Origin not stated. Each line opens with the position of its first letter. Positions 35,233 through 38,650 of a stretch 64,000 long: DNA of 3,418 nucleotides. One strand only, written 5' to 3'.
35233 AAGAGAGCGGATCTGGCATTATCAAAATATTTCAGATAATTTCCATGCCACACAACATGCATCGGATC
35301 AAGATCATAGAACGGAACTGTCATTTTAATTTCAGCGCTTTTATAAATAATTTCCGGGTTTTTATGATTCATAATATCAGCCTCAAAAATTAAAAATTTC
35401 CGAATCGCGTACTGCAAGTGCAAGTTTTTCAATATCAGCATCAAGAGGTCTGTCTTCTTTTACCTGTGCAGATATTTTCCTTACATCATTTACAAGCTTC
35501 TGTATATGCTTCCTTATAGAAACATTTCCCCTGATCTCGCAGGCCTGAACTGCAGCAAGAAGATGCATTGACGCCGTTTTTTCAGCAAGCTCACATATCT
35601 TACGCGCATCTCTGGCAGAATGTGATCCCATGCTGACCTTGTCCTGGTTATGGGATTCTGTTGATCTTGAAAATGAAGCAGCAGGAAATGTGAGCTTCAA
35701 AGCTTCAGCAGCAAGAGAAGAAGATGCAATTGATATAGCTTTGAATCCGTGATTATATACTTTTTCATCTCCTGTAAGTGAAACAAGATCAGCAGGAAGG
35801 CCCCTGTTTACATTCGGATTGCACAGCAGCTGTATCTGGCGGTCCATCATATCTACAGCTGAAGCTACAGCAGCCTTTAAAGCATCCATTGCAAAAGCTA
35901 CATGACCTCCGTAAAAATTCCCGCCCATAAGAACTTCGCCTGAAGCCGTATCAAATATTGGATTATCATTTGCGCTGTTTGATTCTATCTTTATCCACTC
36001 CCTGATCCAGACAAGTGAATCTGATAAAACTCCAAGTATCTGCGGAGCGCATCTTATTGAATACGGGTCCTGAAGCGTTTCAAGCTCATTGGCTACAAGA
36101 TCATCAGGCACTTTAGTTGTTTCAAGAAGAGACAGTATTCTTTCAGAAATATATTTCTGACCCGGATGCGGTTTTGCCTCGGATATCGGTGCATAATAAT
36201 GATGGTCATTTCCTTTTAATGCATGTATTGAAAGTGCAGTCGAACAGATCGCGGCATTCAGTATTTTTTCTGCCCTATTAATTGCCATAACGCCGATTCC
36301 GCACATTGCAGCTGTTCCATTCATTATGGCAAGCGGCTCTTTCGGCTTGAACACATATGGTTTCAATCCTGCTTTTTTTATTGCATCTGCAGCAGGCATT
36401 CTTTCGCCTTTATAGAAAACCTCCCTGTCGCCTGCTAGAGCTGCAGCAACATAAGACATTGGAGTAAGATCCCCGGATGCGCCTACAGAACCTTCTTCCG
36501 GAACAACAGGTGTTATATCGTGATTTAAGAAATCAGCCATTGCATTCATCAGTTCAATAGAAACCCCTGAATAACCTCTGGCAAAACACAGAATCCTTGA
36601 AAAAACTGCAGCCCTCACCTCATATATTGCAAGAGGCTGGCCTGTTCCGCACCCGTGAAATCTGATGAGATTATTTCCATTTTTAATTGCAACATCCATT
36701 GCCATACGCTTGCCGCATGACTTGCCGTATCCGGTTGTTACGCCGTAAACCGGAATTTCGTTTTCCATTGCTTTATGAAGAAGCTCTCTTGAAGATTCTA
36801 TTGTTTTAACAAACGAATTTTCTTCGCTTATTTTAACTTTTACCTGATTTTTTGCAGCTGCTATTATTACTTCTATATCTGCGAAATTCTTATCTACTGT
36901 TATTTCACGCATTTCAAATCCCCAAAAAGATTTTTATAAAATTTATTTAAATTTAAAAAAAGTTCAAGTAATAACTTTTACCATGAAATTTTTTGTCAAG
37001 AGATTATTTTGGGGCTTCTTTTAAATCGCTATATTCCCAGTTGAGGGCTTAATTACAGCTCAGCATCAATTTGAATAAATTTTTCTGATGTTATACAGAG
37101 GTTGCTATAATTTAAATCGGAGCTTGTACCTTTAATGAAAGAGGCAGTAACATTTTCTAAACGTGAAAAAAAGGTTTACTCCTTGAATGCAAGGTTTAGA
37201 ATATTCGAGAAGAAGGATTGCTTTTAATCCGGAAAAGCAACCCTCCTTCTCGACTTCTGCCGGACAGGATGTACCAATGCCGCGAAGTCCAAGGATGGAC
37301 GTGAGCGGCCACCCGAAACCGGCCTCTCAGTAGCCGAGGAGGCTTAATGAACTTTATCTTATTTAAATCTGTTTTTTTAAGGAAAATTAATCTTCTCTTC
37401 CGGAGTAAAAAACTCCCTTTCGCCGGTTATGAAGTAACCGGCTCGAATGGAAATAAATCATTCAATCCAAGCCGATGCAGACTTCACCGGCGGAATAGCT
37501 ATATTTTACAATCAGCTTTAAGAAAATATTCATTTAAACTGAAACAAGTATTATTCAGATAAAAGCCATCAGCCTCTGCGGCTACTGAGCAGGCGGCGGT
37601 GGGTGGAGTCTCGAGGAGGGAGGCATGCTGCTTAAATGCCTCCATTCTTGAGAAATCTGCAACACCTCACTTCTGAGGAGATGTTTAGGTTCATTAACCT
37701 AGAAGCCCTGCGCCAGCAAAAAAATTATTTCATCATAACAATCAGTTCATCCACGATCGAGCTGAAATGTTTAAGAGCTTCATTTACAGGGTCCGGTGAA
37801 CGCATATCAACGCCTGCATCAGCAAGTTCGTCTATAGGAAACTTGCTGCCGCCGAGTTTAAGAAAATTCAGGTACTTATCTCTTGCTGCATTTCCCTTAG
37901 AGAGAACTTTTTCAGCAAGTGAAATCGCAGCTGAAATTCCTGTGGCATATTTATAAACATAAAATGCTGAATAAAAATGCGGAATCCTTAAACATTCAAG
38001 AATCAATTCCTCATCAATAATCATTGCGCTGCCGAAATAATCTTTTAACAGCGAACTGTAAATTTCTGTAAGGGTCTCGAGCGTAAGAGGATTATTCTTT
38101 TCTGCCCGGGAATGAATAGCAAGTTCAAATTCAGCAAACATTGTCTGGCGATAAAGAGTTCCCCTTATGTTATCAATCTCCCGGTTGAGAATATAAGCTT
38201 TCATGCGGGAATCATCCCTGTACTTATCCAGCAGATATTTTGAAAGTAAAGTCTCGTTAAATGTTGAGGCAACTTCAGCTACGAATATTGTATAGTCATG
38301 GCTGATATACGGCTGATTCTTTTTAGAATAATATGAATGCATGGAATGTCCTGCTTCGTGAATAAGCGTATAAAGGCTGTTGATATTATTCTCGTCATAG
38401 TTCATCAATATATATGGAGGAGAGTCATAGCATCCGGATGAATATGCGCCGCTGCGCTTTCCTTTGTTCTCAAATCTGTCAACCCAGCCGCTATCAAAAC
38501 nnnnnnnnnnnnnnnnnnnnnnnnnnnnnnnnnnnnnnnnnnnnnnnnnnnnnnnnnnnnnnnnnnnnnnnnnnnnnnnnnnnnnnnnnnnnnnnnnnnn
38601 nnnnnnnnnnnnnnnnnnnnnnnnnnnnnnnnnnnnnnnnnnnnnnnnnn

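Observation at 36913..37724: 812-nt ORF-free region with a ~380-nt GC-rich element bounded by nested long-range inverted repeats: candidate structured ncRNA or MITE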

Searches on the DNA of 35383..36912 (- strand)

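Call 53: search_rna_families(source=L081, start=7900, end=10050, threshold=evalue, max_evalue=1, show_alignments=2)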
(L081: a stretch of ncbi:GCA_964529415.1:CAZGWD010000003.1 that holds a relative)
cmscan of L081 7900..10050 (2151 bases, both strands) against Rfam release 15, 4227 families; matches with E-value up to 1: 6.
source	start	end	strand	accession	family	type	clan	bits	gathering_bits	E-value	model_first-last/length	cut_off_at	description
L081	9654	9755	-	RF01606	plasmodium_snoR31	Gene; snRNA; snoRNA; HACA-box;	-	31.6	60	0.076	1-145/145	no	small nucleolar RNA snoR31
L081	9657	9707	+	RF03474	mir-4766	Gene; miRNA;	-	29.2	72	0.0041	1-56/56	no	mir-4766 microRNA precursor family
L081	7937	8073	-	RF02411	snoR138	Gene; snRNA; snoRNA; HACA-box;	-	25.4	44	0.037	1-154/154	no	Small nucleolar RNA snoR138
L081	9648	9714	+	RF04125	MIR9408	Gene; miRNA;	-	22.3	90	0.27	1-117/117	no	MIR9408 microRNA precursor family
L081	8867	8992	-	RF01778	Evf-2_5p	Gene; lncRNA;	-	21.7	40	0.83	1-142/142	no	Embryonic ventral forebrain-2 long ncRNA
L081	8935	9043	+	RF00002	5_8S_rRNA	Gene; rRNA;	CL00112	16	42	0.27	1-154/154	no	5.8S ribosomal RNA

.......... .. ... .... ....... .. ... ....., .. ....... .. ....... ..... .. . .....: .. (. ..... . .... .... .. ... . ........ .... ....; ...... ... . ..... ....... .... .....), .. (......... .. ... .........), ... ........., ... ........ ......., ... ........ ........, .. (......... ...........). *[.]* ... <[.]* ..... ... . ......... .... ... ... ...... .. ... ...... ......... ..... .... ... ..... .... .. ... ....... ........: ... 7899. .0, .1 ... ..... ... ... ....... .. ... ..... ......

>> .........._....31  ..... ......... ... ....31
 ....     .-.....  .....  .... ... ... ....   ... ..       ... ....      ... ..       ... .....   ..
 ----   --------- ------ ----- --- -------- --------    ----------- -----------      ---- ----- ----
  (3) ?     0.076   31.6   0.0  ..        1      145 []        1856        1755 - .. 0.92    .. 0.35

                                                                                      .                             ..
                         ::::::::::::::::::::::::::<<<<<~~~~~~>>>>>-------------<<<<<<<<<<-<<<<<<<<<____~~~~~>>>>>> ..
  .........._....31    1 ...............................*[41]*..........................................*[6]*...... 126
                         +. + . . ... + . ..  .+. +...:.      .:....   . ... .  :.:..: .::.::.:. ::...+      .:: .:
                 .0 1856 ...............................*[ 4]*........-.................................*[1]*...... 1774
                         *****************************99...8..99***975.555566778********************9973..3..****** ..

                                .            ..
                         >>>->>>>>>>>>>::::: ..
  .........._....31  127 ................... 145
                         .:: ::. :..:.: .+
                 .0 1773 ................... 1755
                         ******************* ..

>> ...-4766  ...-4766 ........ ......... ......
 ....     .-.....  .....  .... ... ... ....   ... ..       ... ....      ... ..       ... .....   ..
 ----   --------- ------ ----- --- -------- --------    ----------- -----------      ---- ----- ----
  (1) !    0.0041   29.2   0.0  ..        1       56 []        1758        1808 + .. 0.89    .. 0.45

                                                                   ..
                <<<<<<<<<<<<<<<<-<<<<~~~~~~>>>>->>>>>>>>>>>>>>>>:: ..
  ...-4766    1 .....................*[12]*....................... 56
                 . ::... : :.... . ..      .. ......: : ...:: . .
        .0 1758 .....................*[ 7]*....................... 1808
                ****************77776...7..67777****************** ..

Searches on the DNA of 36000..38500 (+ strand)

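Call 2: search_rna_families(source=window, start=36000, end=38500, threshold=evalue, max_evalue=1, show_alignments=3)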
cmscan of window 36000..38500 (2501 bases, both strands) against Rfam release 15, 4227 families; matches with E-value up to 1: 4.
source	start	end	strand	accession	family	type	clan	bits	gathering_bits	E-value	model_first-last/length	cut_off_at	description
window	37203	37253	-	RF03474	mir-4766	Gene; miRNA;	-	31.8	72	0.00099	1-56/56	no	mir-4766 microRNA precursor family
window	37200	37255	-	RF00752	mir-14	Gene; miRNA;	-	26.1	53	0.012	1-63/63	no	mir-14 microRNA precursor family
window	37410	37504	-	RF04018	mir-5316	Gene; miRNA;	-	20.4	70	0.37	1-89/89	no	mir-5316 microRNA precursor family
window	37925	38028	-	RF01295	SCARNA7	Gene; snRNA; snoRNA; scaRNA;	-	18.7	65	0.085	1-330/330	no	Small Cajal body-specific RNA 7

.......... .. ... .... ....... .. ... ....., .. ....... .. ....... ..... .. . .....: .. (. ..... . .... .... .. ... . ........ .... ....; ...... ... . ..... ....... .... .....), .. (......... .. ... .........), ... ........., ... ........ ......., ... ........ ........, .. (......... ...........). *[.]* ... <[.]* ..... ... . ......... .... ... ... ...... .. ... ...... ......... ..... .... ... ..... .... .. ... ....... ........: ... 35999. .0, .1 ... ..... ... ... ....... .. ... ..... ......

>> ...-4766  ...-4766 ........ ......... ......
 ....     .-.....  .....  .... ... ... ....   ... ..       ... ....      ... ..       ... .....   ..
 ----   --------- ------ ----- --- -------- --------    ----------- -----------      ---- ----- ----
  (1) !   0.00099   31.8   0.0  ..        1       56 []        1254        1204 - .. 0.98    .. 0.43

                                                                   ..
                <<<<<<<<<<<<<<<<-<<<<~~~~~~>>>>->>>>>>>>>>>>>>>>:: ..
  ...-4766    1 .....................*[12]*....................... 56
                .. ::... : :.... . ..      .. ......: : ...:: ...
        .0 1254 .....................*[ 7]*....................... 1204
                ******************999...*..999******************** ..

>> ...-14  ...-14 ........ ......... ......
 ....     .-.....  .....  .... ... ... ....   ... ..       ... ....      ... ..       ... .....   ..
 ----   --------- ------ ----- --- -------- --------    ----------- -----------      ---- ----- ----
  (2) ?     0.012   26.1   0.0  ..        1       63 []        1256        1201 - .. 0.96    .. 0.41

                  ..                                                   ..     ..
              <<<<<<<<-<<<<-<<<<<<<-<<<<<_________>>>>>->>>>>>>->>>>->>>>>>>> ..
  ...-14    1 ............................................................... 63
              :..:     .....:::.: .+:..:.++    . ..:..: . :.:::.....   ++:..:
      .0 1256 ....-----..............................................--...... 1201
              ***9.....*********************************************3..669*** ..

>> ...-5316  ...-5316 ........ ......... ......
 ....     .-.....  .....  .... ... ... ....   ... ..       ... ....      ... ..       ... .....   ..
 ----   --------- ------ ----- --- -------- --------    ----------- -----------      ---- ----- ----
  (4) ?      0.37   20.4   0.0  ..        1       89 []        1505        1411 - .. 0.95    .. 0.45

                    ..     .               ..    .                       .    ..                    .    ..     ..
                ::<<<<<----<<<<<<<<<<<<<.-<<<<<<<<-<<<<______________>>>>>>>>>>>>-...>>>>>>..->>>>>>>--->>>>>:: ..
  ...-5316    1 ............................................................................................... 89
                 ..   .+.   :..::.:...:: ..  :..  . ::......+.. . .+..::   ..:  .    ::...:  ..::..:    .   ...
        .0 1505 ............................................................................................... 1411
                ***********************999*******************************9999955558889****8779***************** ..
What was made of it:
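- On Known RNA families (Rfam 15, including RNase P, tmRNA, 6S, SRP, group I/II introns and large ncRNAs): In 36000-38500 and in L081 7900-10050 the only hits are far-sub-threshold eukaryotic miRNA and snoRNA models that match the hairpins (calls 2, 53).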

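Call 14: search_dna_similar(query=window:37190-37670:+, collection=plasmids, mode=distant, max_evalue=0.01)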
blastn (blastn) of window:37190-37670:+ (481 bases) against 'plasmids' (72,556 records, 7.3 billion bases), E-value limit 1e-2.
No match.

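Call 15: search_dna_similar(query=window:37190-37670:+, collection=phages, mode=distant, max_evalue=0.01)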
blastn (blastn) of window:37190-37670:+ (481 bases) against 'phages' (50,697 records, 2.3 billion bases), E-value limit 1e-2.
No match.
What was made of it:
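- Tried and rejected: blastn against plasmids and phages: no match (calls 14, 15).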

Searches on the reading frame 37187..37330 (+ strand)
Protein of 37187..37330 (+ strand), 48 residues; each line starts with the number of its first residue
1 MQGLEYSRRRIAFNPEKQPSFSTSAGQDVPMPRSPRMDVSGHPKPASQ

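Call 23: search_protein_families(library=pfam, proteins=[window:37187-37330:+], max_evalue=0.1)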
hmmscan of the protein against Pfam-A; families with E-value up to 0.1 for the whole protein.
seq(48 aa): 0 families

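Call 24: search_protein_families(library=phrogs, proteins=[window:37187-37330:+], max_evalue=1)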
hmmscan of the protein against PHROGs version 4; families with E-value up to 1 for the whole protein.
seq(48 aa): 0 families
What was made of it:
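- On Type I toxin-antitoxin (hok-like): No family matches it (calls 23, 24).
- No Pfam or PHROG family matches (calls 23, 24).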

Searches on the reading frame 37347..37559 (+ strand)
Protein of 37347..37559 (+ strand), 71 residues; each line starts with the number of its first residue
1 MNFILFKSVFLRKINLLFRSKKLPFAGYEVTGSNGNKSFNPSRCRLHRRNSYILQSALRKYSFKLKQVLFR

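Call 23: search_protein_families(library=pfam, proteins=[window:37347-37559:+], max_evalue=0.1)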
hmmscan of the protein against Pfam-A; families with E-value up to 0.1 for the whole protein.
seq(71 aa): 0 families

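Call 24: search_protein_families(library=phrogs, proteins=[window:37347-37559:+], max_evalue=1)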
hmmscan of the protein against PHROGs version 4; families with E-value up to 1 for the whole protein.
seq(71 aa): 0 families
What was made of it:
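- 37347..37562 (+): 71-aa ORF with a GAGGAGG ribosome-binding site inside the left arm. It spans the deletion junction and is judged spurious. No Pfam or PHROG match (calls 23, 24).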

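Call 36: search_protein_representatives(protein=window:37347-37559:+)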
Query: 71 residues. Proteins with E-value up to 0.001 (for the whole library): 1; up to 1e-10: 0; up to 1e-30: 0. The best 1 are listed.
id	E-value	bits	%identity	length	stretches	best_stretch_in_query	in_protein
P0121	3.6e-05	39.9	30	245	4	21-52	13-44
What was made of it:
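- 37347..37562 (+): One marginal hit (E 3.6e-5) among 1.84 billion representative proteins (call 36).
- On Type I toxin-antitoxin (hok-like): It has one marginal hit among 1.84 billion proteins (call 36).
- One marginal hit among 1.84 billion proteins (call 36).
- Tried and rejected: Pfam, PHROGs and a 1.84-billion-protein HMMER search on the 71-aa ORF gave nothing convincing (calls 23, 24, 36).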
